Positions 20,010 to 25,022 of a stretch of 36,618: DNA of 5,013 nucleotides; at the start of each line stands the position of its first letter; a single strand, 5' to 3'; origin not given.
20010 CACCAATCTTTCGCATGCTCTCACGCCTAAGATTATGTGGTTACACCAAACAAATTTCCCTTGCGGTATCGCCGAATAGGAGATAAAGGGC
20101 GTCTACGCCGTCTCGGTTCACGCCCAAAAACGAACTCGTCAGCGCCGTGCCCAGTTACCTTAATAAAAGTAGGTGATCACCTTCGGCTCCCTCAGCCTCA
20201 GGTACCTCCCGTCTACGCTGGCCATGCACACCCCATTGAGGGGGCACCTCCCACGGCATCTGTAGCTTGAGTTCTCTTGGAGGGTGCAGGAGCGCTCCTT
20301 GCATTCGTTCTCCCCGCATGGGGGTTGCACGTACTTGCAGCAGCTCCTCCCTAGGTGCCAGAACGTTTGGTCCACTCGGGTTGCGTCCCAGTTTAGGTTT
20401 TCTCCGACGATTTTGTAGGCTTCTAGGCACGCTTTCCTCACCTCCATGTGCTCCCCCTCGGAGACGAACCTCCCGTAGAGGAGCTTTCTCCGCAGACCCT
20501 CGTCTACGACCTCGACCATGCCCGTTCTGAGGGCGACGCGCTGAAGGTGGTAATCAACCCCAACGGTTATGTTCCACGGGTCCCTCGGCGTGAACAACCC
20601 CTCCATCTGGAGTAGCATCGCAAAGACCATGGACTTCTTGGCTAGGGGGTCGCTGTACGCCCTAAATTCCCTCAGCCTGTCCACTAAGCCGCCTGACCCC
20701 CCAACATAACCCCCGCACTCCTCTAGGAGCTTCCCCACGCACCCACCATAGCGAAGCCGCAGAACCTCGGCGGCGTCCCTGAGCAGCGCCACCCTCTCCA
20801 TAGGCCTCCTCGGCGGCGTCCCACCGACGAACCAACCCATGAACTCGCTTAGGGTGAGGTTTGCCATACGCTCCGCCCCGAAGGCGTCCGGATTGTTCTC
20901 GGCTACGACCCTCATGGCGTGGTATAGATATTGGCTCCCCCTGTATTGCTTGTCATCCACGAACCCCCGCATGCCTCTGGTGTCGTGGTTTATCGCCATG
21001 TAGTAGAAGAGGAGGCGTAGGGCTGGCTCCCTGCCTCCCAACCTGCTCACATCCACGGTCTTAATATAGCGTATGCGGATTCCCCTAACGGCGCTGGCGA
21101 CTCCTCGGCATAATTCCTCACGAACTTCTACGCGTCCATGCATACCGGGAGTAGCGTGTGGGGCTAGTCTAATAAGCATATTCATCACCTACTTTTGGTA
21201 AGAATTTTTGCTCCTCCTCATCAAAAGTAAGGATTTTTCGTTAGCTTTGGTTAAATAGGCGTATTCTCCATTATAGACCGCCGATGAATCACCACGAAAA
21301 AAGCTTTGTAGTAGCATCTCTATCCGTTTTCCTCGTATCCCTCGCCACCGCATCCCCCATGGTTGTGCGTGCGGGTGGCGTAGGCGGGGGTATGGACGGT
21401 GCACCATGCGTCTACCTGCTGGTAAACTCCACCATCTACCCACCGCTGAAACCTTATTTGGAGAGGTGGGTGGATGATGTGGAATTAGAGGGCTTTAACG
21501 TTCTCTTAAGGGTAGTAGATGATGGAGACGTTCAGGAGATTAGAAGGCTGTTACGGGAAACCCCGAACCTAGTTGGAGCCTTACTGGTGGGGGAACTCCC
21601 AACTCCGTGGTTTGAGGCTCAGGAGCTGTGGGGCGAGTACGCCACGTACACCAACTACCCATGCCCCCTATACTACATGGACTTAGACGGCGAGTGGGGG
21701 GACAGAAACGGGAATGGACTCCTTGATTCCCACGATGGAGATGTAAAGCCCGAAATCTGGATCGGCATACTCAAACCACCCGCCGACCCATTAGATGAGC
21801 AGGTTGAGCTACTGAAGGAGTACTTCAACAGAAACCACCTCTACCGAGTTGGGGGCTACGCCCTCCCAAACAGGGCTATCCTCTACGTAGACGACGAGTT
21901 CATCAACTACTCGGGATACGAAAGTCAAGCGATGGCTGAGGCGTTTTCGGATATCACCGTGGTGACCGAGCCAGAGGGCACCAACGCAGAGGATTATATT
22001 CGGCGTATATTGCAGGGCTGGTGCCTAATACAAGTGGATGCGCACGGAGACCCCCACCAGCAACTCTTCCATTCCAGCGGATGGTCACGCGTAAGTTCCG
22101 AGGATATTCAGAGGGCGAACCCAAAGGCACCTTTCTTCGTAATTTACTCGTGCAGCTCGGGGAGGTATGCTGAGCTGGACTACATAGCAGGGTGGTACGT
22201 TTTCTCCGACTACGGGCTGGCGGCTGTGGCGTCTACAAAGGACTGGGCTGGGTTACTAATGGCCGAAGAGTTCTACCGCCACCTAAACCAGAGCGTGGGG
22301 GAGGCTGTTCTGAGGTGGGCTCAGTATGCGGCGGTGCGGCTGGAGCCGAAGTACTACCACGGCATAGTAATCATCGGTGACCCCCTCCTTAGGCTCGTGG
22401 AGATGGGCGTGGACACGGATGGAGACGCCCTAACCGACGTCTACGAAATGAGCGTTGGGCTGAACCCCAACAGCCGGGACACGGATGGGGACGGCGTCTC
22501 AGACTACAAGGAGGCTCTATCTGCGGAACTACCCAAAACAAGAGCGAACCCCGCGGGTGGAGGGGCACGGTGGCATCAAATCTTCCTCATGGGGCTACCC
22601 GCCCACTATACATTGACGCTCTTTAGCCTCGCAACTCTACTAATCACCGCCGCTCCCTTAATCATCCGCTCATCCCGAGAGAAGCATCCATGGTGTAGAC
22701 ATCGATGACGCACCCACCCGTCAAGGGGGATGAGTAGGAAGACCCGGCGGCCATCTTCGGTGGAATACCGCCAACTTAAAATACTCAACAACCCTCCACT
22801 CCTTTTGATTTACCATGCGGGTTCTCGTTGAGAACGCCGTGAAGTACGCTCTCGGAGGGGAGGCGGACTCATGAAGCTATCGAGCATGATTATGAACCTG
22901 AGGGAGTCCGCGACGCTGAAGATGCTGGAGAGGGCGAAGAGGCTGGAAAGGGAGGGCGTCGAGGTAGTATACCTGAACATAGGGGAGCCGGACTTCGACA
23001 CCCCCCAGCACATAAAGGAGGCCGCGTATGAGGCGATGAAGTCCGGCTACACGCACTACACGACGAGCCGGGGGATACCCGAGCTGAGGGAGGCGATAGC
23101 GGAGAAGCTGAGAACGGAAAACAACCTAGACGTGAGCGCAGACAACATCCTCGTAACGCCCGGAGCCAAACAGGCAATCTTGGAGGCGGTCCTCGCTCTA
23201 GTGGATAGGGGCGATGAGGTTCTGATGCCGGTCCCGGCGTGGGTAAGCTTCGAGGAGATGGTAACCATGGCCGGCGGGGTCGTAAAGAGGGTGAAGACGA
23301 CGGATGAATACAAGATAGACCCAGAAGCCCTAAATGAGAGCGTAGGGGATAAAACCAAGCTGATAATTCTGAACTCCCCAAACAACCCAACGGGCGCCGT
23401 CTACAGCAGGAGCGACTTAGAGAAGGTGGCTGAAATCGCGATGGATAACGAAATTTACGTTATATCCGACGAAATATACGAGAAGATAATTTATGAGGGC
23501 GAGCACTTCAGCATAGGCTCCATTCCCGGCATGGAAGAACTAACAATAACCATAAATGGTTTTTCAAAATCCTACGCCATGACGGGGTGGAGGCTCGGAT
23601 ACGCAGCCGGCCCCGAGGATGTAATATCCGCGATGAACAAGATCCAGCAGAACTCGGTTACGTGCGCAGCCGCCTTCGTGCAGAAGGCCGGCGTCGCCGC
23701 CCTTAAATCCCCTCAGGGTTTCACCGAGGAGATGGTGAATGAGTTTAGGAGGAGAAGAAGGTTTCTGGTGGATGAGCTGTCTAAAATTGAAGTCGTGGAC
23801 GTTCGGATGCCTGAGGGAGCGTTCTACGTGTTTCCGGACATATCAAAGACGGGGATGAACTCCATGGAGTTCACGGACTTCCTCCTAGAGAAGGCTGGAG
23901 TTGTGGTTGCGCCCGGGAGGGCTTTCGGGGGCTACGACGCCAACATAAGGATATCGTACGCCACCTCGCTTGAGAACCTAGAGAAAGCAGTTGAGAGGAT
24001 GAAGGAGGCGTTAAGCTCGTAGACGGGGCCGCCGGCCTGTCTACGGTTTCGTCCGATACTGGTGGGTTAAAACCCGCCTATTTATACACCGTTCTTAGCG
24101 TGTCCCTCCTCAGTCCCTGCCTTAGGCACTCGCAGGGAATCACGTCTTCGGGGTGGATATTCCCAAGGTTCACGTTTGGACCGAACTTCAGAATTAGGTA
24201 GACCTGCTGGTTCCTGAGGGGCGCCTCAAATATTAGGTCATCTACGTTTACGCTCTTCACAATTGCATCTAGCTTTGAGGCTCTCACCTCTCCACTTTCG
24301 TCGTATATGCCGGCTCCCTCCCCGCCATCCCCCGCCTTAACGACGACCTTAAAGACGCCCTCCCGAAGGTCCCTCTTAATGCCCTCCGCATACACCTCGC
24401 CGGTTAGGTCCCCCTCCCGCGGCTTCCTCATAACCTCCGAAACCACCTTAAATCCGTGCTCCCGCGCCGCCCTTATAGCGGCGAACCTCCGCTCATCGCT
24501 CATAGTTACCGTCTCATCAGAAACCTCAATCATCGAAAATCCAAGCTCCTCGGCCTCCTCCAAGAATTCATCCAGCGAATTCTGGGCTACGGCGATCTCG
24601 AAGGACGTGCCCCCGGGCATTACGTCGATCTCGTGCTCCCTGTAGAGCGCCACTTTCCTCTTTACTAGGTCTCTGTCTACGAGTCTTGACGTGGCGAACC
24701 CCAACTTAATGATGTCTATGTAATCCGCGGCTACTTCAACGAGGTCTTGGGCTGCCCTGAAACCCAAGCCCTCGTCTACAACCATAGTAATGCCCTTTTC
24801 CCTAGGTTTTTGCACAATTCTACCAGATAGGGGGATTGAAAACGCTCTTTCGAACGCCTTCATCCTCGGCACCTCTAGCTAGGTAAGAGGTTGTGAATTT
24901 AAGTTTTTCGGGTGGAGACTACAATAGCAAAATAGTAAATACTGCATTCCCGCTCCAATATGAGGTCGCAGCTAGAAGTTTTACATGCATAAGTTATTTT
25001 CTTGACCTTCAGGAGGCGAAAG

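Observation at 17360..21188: Stand-alone, translationally coupled HerA-NurA pair behind an Fe-S glycosylase-like gene, with no Mre11/Rad50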

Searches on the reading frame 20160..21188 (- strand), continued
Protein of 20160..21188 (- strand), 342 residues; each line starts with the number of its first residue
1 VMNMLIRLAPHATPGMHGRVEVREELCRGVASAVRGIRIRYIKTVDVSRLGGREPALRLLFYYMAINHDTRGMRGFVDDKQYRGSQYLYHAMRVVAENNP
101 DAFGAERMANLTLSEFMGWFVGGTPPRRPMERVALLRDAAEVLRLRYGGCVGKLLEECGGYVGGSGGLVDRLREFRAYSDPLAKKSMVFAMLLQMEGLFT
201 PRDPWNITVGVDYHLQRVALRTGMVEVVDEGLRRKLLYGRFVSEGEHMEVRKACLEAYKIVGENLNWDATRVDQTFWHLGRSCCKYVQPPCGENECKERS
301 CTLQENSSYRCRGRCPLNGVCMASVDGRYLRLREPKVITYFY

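Call 85: search_protein_families(library=ncbifam, proteins=[L120:11028-13718:-, L123:7412-9985:+, L114:7305-9971:+, L001:11069-11932:+, L093:6999-7793:-, L120:8400-9167:+], max_evalue=0.00001)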
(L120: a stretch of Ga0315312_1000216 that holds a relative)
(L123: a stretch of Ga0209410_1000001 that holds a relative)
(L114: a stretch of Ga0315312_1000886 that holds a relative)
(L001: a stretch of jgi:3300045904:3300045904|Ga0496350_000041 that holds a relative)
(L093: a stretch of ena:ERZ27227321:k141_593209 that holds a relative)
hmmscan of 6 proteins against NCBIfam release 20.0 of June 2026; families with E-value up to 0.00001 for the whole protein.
L120:11028-13718:- (896 aa): 9 families
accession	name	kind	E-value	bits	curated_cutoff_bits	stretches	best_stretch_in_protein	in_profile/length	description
NF004417.0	PRK05761.1-3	equivalog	0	1101.6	780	1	46-892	26-857/858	DNA-directed DNA polymerase I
NF004419.0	PRK05761.1-5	equivalog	1.8e-302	1005.8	1285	1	50-895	94-929/932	DNA-directed DNA polymerase I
NF004415.0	PRK05761.1-1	equivalog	3.3e-254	845.9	1289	1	53-895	46-873/883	DNA-directed DNA polymerase I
TIGR00592.1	pol2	superfamily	6.6e-38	130.4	239.95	1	453-851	728-1139/1176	DNA polymerase (pol2)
NF004421.0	PRK05762.1-2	equivalog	1.6e-31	109.4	570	1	429-692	338-571/795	DNA polymerase II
NF004416.0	PRK05761.1-2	equivalog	5.9e-29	101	516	1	457-880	260-650/665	type B DNA-directed DNA polymerase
NF004422.0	PRK05762.1-4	equivalog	7.8e-25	87.3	1103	1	279-686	170-558/789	DNA polymerase II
NF004420.0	PRK05762.1-1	equivalog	2.8e-18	66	1435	1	429-688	326-556/783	DNA polymerase II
NF004418.0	PRK05761.1-4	subfamily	1e-16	60.4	692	1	454-880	262-694/717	type B DNA-directed DNA polymerase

L123:7412-9985:+ (857 aa): 9 families
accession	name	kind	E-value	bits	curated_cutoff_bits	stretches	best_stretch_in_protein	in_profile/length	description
NF004417.0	PRK05761.1-3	equivalog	0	1075.6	780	1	9-849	20-855/858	DNA-directed DNA polymerase I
NF004419.0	PRK05761.1-5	equivalog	2.4e-299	995.4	1285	1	13-849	89-924/932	DNA-directed DNA polymerase I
NF004415.0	PRK05761.1-1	equivalog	7.5e-264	877.8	1289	1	20-848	45-867/883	DNA-directed DNA polymerase I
TIGR00592.1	pol2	superfamily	4.3e-49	167.4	239.95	1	415-805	729-1134/1176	DNA polymerase (pol2)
NF004421.0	PRK05762.1-2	equivalog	2.7e-39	135.1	570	2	242-642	188-563/795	DNA polymerase II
NF004416.0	PRK05761.1-2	equivalog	2.5e-33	115.4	516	1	412-842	257-653/665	type B DNA-directed DNA polymerase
NF004418.0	PRK05761.1-4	subfamily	7.7e-29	100.4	692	1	407-839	257-694/717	type B DNA-directed DNA polymerase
NF004422.0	PRK05762.1-4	equivalog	1.3e-24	86.6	1103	1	235-641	170-555/789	DNA polymerase II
NF004420.0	PRK05762.1-1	equivalog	4e-22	78.7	1435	1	229-641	161-551/783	DNA polymerase II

L114:7305-9971:+ (888 aa): 9 families
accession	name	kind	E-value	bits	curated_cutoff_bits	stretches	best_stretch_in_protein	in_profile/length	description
NF004417.0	PRK05761.1-3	equivalog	0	1127.6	780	1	41-884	29-857/858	DNA-directed DNA polymerase I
NF004419.0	PRK05761.1-5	equivalog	0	1024.5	1285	1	42-887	94-929/932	DNA-directed DNA polymerase I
NF004415.0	PRK05761.1-1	equivalog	1.2e-260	867.1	1289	1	51-887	51-873/883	DNA-directed DNA polymerase I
TIGR00592.1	pol2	superfamily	7.2e-43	146.8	239.95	1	424-846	709-1142/1176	DNA polymerase (pol2)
NF004416.0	PRK05761.1-2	equivalog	1.1e-30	106.6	516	1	449-872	260-650/665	type B DNA-directed DNA polymerase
NF004421.0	PRK05762.1-2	equivalog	2.8e-30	105.3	570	1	507-679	407-566/795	DNA polymerase II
NF004418.0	PRK05761.1-4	subfamily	4.8e-22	78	692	1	510-873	322-695/717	type B DNA-directed DNA polymerase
NF004422.0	PRK05762.1-4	equivalog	2.4e-21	75.8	1103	1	240-676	151-556/789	DNA polymerase II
NF004420.0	PRK05762.1-1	equivalog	3.3e-15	55.8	1435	1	423-676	328-552/783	DNA polymerase II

L001:11069-11932:+ (287 aa): 7 families
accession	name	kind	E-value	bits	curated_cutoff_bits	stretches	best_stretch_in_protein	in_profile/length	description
TIGR02903.1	spore_lon_C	equivalog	8.1e-18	64.2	678.8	1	110-237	474-596/615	Lon family ATP-dependent protease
TIGR02902.1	spore_lonB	equivalog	2.2e-16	59.6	723.3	1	127-235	405-510/531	ATP-dependent protease LonB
TIGR00764.1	lon_rel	equivalog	2.9e-14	52.6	516.6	1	126-240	462-574/608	ATP-dependent protease LonB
NF041438.1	SepM_fam_S16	equivalog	4.8e-13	48.8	200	1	160-228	222-292/340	SepM family pheromone-processing serine protease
TIGR00763.1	lon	equivalog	1.5e-11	43.6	608.05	1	165-233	700-768/795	endopeptidase La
NF008053.0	PRK10787.1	equivalog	9.6e-11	40.5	891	1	123-233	630-744/784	endopeptidase La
TIGR00416.1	sms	equivalog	9.4e-07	27.9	403.05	1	130-232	337-436/454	DNA repair protein RadA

L093:6999-7793:- (264 aa): 10 families
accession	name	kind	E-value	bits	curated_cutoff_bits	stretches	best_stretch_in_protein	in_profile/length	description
NF002291.0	PRK01215.1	equivalog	7.7e-87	290.7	293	1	4-258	5-260/264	nicotinamide mononucleotide deamidase-related protein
NF001813.0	PRK00549.1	equivalog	1.7e-56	192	379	1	4-249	2-245/414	competence/damage-inducible protein A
NF002977.0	PRK03670.1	equivalog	8.5e-52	176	305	1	5-215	3-217/252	competence damage-inducible protein A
TIGR00200.1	cinA_nterm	subfamily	1.1e-47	162.7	243.15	1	4-248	3-246/414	CinA family nicotinamide mononucleotide deamidase-related protein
NF002978.0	PRK03673.1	equivalog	5.1e-32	111.2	496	1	5-201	4-202/398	nicotinamide mononucleotide deamidase-related protein YfaY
TIGR00177.1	molyb_syn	domain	5.7e-27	94.5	85.35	1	4-167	3-148/148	molybdenum cofactor synthesis domain-containing protein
NF002947.1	PRK03604.1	equivalog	4.7e-12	45.8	285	1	5-102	148-245/301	bifunctional molybdenum cofactor biosynthesis protein MoaC/MoaB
NF011068.0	PRK14498.1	equivalog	2.6e-10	39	534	1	6-86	197-276/647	molybdopterin biosynthesis protein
TIGR02667.1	moaB_proteo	equivalog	6.2e-08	32.5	222.4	1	21-103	21-104/163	molybdenum cofactor biosynthesis protein B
NF050098.1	MoeA_actino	exception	4.4e-06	25.7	560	0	5-72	184-250/400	molybdopterin molybdotransferase MoeA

L120:8400-9167:+ (255 aa): 0 families

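Call 92: search_protein_representatives(alignment_id=A3)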
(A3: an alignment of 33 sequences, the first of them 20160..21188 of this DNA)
Query: 33 sequences, 330 profile positions. Proteins with E-value up to 0.001 (for the whole library): 1077; up to 1e-10: 612; up to 1e-30: 278. The best 150 are listed.
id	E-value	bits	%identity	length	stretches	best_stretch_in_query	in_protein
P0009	7.9e-148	508.3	-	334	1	3-330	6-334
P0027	3.0e-131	453.8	-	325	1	3-330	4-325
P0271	3.4e-114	397.7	-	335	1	3-330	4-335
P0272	2.9e-110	384.8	-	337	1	3-330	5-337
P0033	7.8e-99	347.2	-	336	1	3-330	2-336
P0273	1.6e-97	343.0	-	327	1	3-330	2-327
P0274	1.8e-92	326.3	-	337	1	3-330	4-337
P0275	2.9e-90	319.0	-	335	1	3-330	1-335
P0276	3.5e-89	315.5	-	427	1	3-330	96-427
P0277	4.7e-87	308.5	-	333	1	3-330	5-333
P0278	6.8e-87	308.0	-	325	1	3-330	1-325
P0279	4.8e-85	301.9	-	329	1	11-330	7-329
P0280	1.1e-84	300.8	-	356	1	3-330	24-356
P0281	1.2e-84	300.6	-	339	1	4-330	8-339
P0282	6.6e-84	298.2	-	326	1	3-330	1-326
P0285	6.7e-81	288.3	-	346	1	4-330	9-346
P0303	1.3e-68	247.9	-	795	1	6-330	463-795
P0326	1.1e-59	218.5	-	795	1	2-330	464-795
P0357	1.5e-52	195.1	-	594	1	4-330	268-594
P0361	3.0e-52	194.1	-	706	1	3-281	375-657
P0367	1.6e-51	191.7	-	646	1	4-280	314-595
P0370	3.7e-51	190.5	-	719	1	5-268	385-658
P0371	4.1e-51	190.4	-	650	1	3-316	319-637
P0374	5.8e-51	189.9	-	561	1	2-330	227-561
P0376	1.8e-50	188.3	-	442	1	3-330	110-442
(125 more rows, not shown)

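Call 93: search_protein_families(library=pfam, proteins=[P0303, P0326, P0361, P0370, P0367, P0371, P0357, P0374, P0276, P0376], max_evalue=0.001)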
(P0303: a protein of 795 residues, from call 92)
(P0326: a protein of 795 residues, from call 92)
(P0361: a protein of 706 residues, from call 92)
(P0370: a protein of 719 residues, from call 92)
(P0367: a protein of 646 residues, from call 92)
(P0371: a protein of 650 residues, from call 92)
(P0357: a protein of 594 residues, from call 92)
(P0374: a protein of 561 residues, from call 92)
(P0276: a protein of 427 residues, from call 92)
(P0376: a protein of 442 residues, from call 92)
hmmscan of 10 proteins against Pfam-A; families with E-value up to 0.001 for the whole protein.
P0303 (795 aa): 1 family
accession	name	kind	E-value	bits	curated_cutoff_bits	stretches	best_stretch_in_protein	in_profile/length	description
PF10343.14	Q_salvage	-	3.6e-10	40.3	25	1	501-611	11-122/285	Queuosine salvage protein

P0326 (795 aa): 1 family
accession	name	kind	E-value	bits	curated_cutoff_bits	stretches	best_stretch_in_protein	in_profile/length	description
PF00144.29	Beta-lactamase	-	3e-25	89.5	27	1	47-297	41-311/329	Beta-lactamase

P0361 (706 aa): 1 family
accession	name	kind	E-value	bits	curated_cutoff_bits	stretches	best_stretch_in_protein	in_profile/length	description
PF10343.14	Q_salvage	-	1.2e-06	28.8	25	1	416-561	13-157/285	Queuosine salvage protein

P0370 (719 aa): 1 family
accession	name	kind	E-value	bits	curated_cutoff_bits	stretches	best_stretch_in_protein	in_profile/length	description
PF10343.14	Q_salvage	-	1.5e-05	25.1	25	1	424-559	11-143/285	Queuosine salvage protein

P0367 (646 aa): 1 family
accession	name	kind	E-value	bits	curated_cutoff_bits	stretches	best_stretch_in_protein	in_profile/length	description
PF10343.14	Q_salvage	-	2.3e-06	27.8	25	1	347-483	6-141/285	Queuosine salvage protein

P0371 (650 aa): 0 families

P0357 (594 aa): 1 family
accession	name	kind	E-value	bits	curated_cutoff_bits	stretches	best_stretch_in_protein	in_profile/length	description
PF03781.23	FGE-sulfatase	-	2.9e-42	145.6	23.3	1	12-246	3-254/255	Sulfatase-modifying factor enzyme 1-like domain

P0374 (561 aa): 0 families

P0276 (427 aa): 2 families
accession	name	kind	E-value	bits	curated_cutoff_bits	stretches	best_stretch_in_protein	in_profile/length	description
PF01541.30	GIY-YIG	-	1.4e-17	64.2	22.6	1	1-71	1-74/78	GIY-YIG catalytic domain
PF10343.14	Q_salvage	-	3.1e-06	27.4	25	1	156-270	39-148/285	Queuosine salvage protein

P0376 (442 aa): 1 family
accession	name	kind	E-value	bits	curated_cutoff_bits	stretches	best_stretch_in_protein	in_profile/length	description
PF10343.14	Q_salvage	-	0.00016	21.8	25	1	179-282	44-143/285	Queuosine salvage protein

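Call 95: list_cluster_members(proteins=[P0271, P0272, P0273, P0274, P0276, P0281, P0285, P0303, P0357, P0361])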
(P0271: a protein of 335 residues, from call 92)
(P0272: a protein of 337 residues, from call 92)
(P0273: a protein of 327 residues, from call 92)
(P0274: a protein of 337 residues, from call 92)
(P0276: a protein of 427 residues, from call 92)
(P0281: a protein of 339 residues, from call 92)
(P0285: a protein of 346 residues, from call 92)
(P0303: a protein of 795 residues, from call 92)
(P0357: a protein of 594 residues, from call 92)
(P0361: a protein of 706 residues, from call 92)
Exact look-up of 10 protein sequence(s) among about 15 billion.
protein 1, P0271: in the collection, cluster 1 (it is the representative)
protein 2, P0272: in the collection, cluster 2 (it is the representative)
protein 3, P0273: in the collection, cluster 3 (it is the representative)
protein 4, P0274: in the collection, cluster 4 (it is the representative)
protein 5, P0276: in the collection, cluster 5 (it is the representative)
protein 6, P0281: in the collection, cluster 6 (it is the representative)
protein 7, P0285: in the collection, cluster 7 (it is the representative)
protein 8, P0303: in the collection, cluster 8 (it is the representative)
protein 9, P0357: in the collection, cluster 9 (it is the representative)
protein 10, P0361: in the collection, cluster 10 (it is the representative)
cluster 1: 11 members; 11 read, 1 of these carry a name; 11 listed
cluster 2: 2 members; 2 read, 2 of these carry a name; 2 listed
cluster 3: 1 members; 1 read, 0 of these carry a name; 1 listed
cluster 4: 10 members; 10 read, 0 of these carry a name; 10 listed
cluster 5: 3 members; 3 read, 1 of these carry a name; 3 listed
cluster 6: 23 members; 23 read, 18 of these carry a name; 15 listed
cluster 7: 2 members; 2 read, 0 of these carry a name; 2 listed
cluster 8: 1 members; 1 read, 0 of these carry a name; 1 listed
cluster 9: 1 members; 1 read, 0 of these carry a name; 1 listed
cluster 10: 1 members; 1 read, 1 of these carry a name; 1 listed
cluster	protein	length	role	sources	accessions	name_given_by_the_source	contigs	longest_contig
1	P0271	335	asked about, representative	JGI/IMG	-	-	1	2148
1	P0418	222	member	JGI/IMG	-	hypothetical protein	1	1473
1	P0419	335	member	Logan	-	-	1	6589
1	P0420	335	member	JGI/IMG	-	-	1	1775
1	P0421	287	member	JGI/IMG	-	-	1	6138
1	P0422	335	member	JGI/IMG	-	-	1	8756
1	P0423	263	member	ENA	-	-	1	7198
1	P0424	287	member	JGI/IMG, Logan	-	-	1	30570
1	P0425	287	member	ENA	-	-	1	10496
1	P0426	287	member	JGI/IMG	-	-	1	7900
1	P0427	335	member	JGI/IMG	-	-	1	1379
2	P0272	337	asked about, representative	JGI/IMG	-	hypothetical protein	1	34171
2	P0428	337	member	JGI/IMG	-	hypothetical protein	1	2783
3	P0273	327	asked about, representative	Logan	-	-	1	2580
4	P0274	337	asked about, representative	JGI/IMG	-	-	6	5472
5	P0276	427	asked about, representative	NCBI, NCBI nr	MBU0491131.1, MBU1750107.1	MAG: GIY-YIG nuclease family protein [Chloroflexi bacterium] | GIY-YIG nuclease family protein [Chloroflexota bacterium]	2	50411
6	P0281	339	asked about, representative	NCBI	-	-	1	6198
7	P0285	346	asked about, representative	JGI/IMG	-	-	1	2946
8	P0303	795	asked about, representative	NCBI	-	-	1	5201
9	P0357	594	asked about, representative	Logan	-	-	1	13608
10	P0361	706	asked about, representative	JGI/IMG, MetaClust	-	\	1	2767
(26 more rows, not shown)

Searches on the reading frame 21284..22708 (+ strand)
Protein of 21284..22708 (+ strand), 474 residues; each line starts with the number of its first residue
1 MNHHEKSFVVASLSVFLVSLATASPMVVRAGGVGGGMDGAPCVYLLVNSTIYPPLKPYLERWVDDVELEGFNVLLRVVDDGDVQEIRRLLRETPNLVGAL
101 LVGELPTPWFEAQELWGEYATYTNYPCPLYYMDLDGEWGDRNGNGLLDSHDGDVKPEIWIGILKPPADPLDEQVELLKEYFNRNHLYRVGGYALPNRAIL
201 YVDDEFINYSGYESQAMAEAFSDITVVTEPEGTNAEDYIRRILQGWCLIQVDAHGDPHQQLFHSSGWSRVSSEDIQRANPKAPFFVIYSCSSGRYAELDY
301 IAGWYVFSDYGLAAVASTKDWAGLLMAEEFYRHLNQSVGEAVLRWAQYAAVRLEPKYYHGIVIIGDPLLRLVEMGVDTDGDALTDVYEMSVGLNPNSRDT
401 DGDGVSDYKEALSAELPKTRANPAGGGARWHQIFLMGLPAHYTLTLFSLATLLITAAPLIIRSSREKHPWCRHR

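Call 3: search_protein_families(library=pfam, proteins=[window:21284-22708:+], max_evalue=0.01)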
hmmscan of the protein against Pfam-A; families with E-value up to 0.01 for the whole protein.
window:21284-22708:+ (474 aa): 2 families
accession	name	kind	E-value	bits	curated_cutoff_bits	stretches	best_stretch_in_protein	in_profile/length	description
PF01364.23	Peptidase_C25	-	2.7e-10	40.5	23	1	83-371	46-374/374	Peptidase family C25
PF18884.5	TSP3_bac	-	0.0028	17.9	25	0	399-411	1-13/22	Bacterial TSP3 repeat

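Call 4: search_protein_families(library=ncbifam, proteins=[window:21284-22708:+], max_evalue=0.01)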
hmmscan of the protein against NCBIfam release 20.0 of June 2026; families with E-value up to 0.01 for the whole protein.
window:21284-22708:+ (474 aa): 2 families
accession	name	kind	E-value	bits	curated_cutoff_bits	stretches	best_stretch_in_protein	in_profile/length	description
NF033765.2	gliding_CglD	equivalog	0.00029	18.7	400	1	375-410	264-299/1124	adventurous gliding motility lipoprotein CglD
NF047639.1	throspo3_MtsD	equivalog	0.0059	14.8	800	1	369-420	474-530/651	cell-cell cohesion protein MtsD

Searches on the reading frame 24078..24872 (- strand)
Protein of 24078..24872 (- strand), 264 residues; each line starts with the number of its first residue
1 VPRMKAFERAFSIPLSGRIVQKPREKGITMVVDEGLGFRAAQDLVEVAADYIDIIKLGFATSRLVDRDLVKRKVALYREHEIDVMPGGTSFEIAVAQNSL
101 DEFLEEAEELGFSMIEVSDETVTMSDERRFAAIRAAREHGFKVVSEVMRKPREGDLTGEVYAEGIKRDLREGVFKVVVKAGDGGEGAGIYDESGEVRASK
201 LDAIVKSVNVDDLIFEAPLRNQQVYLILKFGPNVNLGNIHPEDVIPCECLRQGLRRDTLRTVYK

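Call 10: search_protein_families(library=pfam, proteins=[window:24078-24872:-], max_evalue=0.001)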
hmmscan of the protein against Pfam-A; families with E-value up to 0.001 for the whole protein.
window:24078-24872:- (264 aa): 1 family
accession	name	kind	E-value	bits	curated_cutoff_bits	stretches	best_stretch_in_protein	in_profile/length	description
PF02679.21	ComA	-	4.3e-82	275.7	25.2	1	21-257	5-243/243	(2R)-phospho-3-sulfolactate synthase (ComA)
